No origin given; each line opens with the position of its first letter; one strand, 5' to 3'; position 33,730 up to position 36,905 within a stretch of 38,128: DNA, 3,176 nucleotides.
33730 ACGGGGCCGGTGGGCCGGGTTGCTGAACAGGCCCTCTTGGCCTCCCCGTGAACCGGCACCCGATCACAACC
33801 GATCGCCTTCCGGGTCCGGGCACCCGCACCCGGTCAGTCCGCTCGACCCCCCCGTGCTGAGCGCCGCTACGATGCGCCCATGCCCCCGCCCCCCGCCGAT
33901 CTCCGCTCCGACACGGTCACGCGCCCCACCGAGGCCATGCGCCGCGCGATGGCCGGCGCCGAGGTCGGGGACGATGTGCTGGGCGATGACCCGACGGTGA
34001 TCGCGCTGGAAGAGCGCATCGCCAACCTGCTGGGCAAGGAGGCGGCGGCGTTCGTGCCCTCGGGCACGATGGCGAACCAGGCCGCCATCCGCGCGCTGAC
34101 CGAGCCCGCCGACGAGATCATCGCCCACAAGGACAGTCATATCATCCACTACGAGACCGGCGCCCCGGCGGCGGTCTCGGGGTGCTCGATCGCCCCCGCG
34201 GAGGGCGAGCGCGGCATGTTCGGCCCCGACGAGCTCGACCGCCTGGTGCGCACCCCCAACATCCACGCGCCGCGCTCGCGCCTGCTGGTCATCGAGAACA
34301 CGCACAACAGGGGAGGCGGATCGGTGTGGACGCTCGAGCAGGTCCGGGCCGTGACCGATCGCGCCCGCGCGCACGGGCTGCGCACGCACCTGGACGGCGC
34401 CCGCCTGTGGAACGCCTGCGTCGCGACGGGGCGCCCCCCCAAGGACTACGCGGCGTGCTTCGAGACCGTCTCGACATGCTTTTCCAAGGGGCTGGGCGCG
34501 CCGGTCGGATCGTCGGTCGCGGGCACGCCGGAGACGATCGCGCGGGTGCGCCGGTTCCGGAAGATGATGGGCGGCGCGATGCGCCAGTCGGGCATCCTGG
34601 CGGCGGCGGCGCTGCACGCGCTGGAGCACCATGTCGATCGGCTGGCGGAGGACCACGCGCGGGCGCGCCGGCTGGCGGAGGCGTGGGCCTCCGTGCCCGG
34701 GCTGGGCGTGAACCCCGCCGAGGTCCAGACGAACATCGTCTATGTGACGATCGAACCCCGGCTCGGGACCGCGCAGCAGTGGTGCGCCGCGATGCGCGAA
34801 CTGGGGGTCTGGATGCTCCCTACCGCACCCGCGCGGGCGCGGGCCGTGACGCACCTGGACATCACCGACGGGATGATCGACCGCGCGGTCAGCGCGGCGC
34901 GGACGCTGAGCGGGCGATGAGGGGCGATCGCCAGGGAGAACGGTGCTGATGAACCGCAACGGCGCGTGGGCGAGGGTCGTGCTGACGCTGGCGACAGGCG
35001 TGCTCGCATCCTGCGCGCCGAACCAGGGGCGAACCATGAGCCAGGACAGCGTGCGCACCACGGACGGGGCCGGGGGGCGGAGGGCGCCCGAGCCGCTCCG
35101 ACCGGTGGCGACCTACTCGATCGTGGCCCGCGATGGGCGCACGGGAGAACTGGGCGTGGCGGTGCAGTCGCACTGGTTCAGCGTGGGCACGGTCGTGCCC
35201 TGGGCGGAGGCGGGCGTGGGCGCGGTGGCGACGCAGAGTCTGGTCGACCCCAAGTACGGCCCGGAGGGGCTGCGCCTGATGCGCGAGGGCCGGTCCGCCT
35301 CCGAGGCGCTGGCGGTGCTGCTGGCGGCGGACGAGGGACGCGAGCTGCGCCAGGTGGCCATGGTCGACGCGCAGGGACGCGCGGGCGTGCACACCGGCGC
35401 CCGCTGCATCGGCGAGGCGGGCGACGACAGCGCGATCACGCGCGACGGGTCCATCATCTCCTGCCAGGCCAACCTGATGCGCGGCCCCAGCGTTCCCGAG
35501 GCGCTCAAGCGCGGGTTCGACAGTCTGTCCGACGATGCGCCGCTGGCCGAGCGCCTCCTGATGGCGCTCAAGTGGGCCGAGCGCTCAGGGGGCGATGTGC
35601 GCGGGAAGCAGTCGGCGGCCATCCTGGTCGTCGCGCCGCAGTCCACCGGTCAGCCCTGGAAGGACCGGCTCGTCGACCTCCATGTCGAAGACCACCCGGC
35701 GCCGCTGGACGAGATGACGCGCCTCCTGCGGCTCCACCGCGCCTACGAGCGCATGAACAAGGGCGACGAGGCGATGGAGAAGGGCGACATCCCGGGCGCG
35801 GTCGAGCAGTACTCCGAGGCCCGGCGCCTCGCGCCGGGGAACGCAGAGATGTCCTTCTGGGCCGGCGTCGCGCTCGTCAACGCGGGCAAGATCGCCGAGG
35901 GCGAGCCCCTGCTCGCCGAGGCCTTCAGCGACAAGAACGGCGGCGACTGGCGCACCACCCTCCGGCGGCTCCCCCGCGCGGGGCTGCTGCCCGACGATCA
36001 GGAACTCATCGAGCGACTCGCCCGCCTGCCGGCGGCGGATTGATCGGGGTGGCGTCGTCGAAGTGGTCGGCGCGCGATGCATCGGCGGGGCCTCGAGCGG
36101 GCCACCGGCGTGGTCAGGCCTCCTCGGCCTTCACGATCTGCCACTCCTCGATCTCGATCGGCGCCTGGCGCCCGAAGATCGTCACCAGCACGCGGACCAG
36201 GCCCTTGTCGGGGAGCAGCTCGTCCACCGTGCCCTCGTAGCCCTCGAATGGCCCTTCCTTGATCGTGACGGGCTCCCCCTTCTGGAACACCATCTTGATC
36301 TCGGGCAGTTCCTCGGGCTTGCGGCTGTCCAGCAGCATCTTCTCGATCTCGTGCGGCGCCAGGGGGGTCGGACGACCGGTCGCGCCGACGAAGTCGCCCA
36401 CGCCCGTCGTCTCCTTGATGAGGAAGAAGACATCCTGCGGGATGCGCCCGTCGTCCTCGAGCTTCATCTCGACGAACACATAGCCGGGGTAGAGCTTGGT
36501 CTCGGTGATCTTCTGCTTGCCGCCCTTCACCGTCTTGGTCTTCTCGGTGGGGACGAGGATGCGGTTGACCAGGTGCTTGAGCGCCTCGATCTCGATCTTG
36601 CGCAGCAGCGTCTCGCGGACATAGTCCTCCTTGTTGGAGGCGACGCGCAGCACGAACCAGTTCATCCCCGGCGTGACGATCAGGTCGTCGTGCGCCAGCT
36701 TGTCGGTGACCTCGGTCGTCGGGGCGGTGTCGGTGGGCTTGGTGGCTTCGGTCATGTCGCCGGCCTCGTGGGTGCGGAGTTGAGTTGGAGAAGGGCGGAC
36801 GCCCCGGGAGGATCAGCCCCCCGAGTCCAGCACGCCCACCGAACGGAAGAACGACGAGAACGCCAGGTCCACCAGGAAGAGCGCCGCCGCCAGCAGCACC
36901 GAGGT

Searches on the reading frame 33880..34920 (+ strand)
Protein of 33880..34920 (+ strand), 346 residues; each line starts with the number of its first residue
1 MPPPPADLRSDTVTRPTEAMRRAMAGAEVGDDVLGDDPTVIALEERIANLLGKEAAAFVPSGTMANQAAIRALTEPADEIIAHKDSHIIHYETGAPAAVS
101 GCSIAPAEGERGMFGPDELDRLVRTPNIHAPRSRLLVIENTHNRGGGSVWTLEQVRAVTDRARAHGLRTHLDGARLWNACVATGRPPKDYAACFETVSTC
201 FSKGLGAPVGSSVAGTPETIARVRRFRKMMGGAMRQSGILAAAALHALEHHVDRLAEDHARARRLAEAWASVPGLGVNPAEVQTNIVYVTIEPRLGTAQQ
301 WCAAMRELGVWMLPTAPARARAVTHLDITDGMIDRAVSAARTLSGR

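Call 52: search_protein_families(library=pfam, proteins=[window:33880-34920:+], max_evalue=0.001)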
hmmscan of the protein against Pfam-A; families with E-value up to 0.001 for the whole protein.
window:33880-34920:+ (346 aa): 4 families
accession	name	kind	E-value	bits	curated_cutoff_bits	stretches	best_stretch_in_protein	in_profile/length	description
PF01212.27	Beta_elim_lyase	-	6.8e-100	334.5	27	1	7-290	1-286/288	Beta-eliminating lyase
PF00155.27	Aminotran_1_2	-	9.9e-14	51.7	19.7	1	12-338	18-359/361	Aminotransferase class I and II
PF01053.26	Cys_Met_Meta_PP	-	3.3e-05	23.1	27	1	37-85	51-99/381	Cys/Met metabolism PLP-dependent enzyme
PF01041.23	DegT_DnrJ_EryC1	-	0.00043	20.1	19.8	0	37-82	23-69/360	DegT/DnrJ/EryC1/StrS aminotransferase family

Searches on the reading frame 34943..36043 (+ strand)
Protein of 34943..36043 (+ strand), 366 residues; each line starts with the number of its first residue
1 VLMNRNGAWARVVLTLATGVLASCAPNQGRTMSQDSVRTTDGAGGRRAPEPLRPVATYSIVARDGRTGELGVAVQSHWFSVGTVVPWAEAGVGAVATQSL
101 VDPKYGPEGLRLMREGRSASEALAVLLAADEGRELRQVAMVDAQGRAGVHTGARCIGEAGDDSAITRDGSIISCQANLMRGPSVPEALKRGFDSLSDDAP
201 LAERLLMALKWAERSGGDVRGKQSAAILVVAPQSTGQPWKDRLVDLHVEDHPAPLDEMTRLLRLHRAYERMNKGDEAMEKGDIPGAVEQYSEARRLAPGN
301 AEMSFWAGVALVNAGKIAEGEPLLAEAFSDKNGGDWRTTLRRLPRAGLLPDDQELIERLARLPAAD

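Call 52: search_protein_families(library=pfam, proteins=[window:34943-36043:+], max_evalue=0.001)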
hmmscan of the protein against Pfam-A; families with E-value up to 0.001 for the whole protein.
window:34943-36043:+ (366 aa): 4 families
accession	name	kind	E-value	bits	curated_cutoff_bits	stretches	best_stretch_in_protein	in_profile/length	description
PF06267.17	DUF1028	-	3.8e-65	219.8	26.2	1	57-257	1-192/193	Family of unknown function (DUF1028)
PF13432.12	TPR_16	-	4.2e-07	30.7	32.7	1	273-327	3-57/65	Tetratricopeptide repeat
PF13414.12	TPR_11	-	4.2e-05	23.6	26.8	1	274-314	1-41/42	TPR repeat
PF14559.12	TPR_19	-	0.00021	22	25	1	277-333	1-57/68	Tetratricopeptide repeat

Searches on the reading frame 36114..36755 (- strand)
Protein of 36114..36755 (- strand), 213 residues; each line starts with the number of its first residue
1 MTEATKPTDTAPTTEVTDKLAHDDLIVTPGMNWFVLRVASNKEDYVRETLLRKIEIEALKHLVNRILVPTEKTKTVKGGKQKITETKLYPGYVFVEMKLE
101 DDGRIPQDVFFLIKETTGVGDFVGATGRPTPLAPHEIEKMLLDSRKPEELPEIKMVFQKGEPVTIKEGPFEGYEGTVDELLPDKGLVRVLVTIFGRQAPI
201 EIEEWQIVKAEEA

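Call 52: search_protein_families(library=pfam, proteins=[window:36114-36755:-], max_evalue=0.001)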
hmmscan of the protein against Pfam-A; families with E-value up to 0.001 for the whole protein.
window:36114-36755:- (213 aa): 2 families
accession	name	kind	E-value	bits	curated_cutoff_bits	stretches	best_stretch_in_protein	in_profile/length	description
PF02357.24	NusG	-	7.1e-22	78.2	22.2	1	31-141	1-93/93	Transcription termination factor nusG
PF00467.35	KOW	-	0.00012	22.2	22.3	1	163-191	5-31/32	KOW motif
